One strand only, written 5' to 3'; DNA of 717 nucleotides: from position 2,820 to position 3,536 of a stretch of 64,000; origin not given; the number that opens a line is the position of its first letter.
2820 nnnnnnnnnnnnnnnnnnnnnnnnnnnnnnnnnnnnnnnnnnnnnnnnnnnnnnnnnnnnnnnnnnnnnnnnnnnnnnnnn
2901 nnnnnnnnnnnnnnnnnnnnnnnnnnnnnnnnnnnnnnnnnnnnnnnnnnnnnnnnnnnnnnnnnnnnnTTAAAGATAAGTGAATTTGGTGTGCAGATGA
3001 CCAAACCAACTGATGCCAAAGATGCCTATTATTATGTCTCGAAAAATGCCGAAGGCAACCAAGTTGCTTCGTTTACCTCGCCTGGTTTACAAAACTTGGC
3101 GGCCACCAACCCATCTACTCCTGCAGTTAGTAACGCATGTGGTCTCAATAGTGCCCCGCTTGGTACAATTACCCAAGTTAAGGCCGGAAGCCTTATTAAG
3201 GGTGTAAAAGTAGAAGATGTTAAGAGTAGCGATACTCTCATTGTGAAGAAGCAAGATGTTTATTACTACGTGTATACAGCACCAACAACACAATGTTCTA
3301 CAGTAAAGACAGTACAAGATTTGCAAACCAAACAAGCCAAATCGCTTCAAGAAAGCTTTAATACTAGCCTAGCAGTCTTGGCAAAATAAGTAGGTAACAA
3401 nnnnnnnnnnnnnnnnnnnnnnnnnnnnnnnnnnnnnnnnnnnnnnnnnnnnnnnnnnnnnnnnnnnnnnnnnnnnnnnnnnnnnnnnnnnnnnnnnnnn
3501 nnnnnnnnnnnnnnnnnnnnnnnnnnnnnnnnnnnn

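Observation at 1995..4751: Tandem array of four mosaic paralogues encoding membrane-anchored two-cysteine proteins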

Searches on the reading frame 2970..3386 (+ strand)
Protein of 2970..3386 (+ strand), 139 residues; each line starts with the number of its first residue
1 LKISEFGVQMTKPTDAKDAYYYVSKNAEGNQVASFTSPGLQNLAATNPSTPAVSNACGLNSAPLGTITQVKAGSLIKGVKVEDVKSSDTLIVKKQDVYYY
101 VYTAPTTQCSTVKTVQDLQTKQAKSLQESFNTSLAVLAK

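Call 20: find_homologous_proteins(query=A2, max_evalue=0.01)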
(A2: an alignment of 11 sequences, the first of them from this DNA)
Query A2 (11 sequences) (139 aa, profile of the alignment): 94 proteins with E <= 0.01 among 1567 candidates.
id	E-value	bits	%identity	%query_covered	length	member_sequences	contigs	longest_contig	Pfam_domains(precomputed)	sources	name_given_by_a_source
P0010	4.6e-56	206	73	94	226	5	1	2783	-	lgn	-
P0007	9.4e-56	205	80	94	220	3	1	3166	-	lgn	-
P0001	1.1e-55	205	93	100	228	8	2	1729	-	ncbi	-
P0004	8.2e-55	202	76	100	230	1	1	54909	-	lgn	-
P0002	4.1e-54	200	91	100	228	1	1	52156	-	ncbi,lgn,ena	-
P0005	2.2e-53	198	80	100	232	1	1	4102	-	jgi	jgi:hypothetical protein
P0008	4.9e-53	197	74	98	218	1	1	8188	-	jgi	-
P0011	9.6e-53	196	71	94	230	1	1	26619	-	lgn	-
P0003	8.2e-52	193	86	96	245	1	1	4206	-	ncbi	-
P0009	1.0e-51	192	72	99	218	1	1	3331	-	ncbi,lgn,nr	ncbi:hypothetical protein H0W80_04780 [Candidatus Saccharibacteria bacterium]|nr:hypothetical protei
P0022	2.9e-51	191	59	94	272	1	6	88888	-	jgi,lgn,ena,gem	-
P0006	4.7e-51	190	76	99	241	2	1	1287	-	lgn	-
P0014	7.8e-51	189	61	94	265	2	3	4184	-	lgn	-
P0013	3.6e-50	187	59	94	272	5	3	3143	-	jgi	jgi:Tfp pilus assembly protein PilE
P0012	4.9e-50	187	59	94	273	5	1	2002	-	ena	-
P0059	2.6e-29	120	24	96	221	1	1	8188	PF04977.21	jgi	-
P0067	8.8e-29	118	25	96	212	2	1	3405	PF04977.21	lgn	-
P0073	1.8e-28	117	22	96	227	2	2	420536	PF04977.21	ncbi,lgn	-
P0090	1.6e-27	114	25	94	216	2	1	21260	PF04977.21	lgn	-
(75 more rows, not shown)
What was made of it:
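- One JGI homologue is named FtsB and several carry precomputed PF04977 hits (call 20).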

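Call 29: search_protein_representatives(alignment_id=A2)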
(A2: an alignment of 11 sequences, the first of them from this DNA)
Query: 11 sequences, 134 profile positions. Proteins with E-value up to 0.001 (for the whole library): 677; up to 1e-10: 159; up to 1e-30: 4. The best 150 are listed.
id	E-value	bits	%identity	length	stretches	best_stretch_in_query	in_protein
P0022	9.3e-52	190.8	-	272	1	1-133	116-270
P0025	3.5e-42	159.8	-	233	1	2-133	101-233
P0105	1.9e-37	144.4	-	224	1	3-131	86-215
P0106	1.7e-35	138.1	-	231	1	3-133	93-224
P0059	8.4e-30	119.7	-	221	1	1-133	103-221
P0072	4.3e-29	117.4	-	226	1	2-132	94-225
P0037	2.9e-23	98.6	-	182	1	2-131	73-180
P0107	1.9e-22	95.9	-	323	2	3-131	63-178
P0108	2.0e-22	95.9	-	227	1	2-133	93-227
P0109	2.4e-22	95.6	-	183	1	3-132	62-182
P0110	5.5e-22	94.4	-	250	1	1-133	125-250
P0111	5.1e-21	91.3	-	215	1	2-130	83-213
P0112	1.3e-19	86.8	-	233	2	1-133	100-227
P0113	1.5e-19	86.5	-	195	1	1-132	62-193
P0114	3.0e-19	85.6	-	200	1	2-130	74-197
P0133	4.3e-16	75.3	-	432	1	1-133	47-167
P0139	8.5e-16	74.4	-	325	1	1-132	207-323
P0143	2.2e-15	73.0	-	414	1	1-130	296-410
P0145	1.2e-14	70.6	-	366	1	1-133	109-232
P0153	2.5e-14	69.6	-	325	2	2-118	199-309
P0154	3.2e-14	69.3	-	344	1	1-133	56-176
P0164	9.4e-14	67.7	-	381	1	1-132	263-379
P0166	1.1e-13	67.6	-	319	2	1-127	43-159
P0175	2.0e-13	66.7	-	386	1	2-128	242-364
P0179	4.6e-13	65.5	-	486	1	1-132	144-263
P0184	7.6e-13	64.8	-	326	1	1-133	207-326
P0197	2.4e-12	63.2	-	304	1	1-133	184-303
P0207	6.4e-12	61.8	-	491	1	1-127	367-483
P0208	6.5e-12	61.8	-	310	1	2-126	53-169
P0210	7.2e-12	61.7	-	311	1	1-133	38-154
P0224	1.9e-11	60.3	-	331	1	1-132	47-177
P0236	2.9e-11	59.7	-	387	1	2-130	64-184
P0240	5.2e-11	58.9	-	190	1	1-132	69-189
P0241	5.5e-11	58.8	-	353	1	1-132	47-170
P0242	5.8e-11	58.7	-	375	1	1-133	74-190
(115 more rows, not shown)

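Call 30: search_protein_families(library=pfam, proteins=[P0107, P0133, P0143, P0145, P0179, P0207, P0164, P0175, P0236, P0242], max_evalue=0.001)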
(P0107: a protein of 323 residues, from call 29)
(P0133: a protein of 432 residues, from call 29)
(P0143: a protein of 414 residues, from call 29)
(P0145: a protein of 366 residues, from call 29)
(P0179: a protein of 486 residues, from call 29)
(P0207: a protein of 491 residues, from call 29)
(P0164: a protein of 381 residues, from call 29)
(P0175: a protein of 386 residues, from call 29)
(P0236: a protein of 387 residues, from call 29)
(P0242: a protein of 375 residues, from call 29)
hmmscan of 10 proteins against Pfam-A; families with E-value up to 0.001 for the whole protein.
P0107 (323 aa): 0 families

P0133 (432 aa): 1 family
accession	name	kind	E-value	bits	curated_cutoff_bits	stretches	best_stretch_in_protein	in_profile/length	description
PF01833.30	TIG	-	6.1e-05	23.4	20.9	1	326-361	1-27/84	IPT/TIG domain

P0143 (414 aa): 0 families

P0145 (366 aa): 0 families

P0179 (486 aa): 3 families
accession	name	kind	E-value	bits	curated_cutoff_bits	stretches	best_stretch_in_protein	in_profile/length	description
PF01471.23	PG_binding_1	-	3.1e-05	24.5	23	1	296-351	3-57/57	Putative peptidoglycan binding domain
PF17957.7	Big_7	-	0.00033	21.7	24.1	1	374-438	1-65/70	Bacterial Ig domain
PF10342.15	Kre9_KNH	-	0.00057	21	24.6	1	380-472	1-91/94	Kre9/KNH-like N-terminal Ig-like domain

P0207 (491 aa): 4 families
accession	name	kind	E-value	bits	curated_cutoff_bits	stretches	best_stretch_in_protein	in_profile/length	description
PF00930.27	DPPIV_N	-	1.5e-05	24.4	22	0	44-126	46-130/354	Dipeptidyl peptidase IV (DPP IV) N-terminal region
PF25174.1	Beta-prop_THOC3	-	3.3e-05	23.4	305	1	95-164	87-152/272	THOC3 beta-propeller domain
PF18884.5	TSP3_bac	-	0.00058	20.1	25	1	315-331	1-17/22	Bacterial TSP3 repeat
PF07676.18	PD40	-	0.00062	20.1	20.9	0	103-123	15-35/38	WD40-like Beta Propeller Repeat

P0164 (381 aa): 1 family
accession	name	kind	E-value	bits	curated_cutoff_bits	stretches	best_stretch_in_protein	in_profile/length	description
PF18933.6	PsbP_2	-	2.8e-09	37.7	27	1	33-196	1-130/184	PsbP-like protein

P0175 (386 aa): 0 families

P0236 (387 aa): 0 families

P0242 (375 aa): 0 families

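Call 33: search_solved_structures(query=A2, max_evalue=10)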
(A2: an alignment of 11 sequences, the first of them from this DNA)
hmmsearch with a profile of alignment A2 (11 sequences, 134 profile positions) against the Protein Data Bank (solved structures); distinct sequences matched with E-value up to 10: 6.
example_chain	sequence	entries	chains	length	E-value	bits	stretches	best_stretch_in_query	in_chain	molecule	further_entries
7bb5_A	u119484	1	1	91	0.42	13.8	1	16-78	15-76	AcrIF9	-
4rhe_A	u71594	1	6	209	0.71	13.1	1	4-68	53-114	3-octaprenyl-4-hydroxybenzoate carboxy-lyase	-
4rhf_A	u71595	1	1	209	0.72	13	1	4-68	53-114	3-octaprenyl-4-hydroxybenzoate carboxy-lyase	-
8uxt_A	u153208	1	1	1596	1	12.6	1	58-117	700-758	Tse15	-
8uy4_A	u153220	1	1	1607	1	12.6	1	58-117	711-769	Tse15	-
5jvv_B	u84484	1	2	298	1.4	12.1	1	22-82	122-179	beta-1,3-glucosyltransferase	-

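Call 76: search_protein_families(library=pfam, proteins=[P0139, P0154, P0166, P0208, P0210, P0224, P0241, P0184, P0197, P0153], max_evalue=0.01)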
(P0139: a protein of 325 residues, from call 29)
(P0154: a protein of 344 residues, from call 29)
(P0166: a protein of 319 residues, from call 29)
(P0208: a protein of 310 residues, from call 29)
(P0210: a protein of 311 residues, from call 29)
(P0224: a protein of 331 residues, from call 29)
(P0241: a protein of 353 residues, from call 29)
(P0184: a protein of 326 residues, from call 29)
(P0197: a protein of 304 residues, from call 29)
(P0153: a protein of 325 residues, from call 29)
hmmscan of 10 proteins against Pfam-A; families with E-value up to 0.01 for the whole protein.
P0139 (325 aa): 1 family
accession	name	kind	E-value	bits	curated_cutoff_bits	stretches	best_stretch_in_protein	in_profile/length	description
PF18933.6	PsbP_2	-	0.0012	19.4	27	1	27-84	25-87/184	PsbP-like protein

P0154 (344 aa): 0 families

P0166 (319 aa): 2 families
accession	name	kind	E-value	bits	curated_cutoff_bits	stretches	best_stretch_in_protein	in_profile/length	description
PF18933.6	PsbP_2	-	5.7e-07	30.2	27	1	160-317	32-184/184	PsbP-like protein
PF01789.22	PsbP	-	0.00026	21.5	23.5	0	172-225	3-49/155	PsbP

P0208 (310 aa): 0 families

P0210 (311 aa): 0 families

P0224 (331 aa): 0 families

P0241 (353 aa): 0 families

P0184 (326 aa): 0 families

P0197 (304 aa): 2 families
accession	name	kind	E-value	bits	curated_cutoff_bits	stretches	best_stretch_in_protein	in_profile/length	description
PF08239.17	SH3_3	-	0.00041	20.9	27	1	127-175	2-52/54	Bacterial SH3 domain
PF10814.13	CwsA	-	0.0015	19.2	26.7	1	50-97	81-129/134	Cell wall synthesis protein CwsA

P0153 (325 aa): 2 families
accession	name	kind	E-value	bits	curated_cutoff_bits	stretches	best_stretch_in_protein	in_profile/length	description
PF07963.17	N_methyl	-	0.00042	20.2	21.2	1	9-32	2-25/27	Prokaryotic N-terminal methylation motif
PF24533.1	Tri-helical_Ada2b_C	-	0.0069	16.7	27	0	91-105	13-27/55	Ada2b-like, C-terminal tri-helical domain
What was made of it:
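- Fusions of CTD-A to PG_binding_1, Big_7, TIG, PsbP_2, PD40 and SH3_3 place it outside the cell: calls 30, 76.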

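Call 84: search_solved_structures(query=A7, max_evalue=10)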
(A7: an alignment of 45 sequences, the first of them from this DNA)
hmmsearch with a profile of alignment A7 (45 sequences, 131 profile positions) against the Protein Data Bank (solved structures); distinct sequences matched with E-value up to 10: 1.
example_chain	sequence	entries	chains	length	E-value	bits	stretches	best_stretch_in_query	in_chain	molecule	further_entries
7bwu_B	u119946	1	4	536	0.67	13.2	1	32-78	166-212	Hemagglutinin-neuraminidase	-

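Call 85: search_protein_families(library=pfam, alignment_id=A7, max_evalue=0.1)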
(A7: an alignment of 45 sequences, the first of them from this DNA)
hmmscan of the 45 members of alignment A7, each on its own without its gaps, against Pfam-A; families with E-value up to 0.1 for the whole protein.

A. member 1, seq(139 aa): 1 family
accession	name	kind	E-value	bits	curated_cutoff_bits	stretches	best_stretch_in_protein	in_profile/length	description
PF09167.16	DUF1942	-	0.0016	19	22.4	1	62-125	4-69/123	Domain of unknown function (DUF1942)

B. families by the number of members that match (of 45 scanned): 4 families
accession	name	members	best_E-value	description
PF09167.16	DUF1942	1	0.0016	Domain of unknown function (DUF1942)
PF02286.21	Dehydratase_LU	1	0.029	Dehydratase large subunit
PF15530.11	Ntox25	1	0.074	Bacterial toxin 25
PF18196.7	Cdh1_DBD_1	1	0.077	Chromodomain helicase DNA-binding domain 1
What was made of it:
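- On Any catalogued domain family (for CTD-A): Scanning 45 diverse CTD-A segments against Pfam at E<=0.1 gives only four unrelated singletons (call 85).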
